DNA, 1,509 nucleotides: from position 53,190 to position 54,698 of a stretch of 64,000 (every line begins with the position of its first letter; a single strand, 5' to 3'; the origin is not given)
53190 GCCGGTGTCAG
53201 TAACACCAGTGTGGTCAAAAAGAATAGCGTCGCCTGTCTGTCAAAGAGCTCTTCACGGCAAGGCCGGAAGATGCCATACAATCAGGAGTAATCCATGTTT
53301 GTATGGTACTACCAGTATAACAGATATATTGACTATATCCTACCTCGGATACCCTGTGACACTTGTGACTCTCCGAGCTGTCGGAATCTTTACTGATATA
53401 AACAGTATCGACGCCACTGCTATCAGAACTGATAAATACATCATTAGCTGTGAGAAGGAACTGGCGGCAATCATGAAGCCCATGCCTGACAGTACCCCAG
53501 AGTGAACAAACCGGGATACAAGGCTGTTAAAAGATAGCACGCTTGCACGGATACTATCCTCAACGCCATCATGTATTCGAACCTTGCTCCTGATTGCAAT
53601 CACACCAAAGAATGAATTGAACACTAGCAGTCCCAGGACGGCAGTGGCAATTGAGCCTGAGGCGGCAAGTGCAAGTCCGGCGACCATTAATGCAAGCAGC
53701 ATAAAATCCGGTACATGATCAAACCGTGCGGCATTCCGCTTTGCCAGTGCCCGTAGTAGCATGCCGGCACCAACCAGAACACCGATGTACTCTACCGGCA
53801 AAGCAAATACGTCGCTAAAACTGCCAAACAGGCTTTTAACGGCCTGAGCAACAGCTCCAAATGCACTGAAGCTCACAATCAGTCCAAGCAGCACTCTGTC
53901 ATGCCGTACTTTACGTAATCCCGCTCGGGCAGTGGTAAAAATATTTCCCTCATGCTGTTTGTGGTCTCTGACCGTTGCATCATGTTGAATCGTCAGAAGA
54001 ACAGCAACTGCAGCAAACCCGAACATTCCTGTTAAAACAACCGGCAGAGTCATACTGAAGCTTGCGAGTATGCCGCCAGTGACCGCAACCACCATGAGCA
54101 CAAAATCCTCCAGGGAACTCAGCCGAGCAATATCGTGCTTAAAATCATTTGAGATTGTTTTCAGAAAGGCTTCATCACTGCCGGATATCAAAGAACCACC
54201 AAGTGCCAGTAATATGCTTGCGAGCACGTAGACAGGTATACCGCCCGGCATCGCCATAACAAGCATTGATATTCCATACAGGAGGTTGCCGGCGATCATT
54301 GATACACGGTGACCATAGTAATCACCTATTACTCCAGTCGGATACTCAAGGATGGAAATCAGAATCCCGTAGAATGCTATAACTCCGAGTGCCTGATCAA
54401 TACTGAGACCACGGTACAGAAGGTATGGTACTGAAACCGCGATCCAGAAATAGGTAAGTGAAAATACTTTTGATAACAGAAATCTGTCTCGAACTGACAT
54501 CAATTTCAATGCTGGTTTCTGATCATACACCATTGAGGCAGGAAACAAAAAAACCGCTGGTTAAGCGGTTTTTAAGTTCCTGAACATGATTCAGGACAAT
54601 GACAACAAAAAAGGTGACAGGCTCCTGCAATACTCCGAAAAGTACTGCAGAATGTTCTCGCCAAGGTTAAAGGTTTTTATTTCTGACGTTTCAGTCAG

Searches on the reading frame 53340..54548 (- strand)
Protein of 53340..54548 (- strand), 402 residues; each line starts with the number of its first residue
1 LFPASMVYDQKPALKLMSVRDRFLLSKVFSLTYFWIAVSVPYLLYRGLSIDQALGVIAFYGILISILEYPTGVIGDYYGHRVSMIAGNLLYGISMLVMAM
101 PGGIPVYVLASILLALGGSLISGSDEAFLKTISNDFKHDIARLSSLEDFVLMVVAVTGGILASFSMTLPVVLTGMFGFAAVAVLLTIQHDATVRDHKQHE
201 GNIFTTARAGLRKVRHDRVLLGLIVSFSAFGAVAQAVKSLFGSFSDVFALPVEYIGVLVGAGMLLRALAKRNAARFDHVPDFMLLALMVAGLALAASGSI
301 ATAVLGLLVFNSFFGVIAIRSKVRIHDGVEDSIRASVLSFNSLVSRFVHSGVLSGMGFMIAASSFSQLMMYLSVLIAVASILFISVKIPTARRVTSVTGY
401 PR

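Call 7: search_protein_families(library=pfam, proteins=[window:53340-54548:-], max_evalue=0.001)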
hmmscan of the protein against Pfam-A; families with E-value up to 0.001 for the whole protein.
window:53340-54548:- (402 aa): 1 family
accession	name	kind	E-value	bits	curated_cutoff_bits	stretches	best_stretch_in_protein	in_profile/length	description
PF07690.21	MFS_1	-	1.2e-15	57.8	33.4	1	29-345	8-339/347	Major Facilitator Superfamily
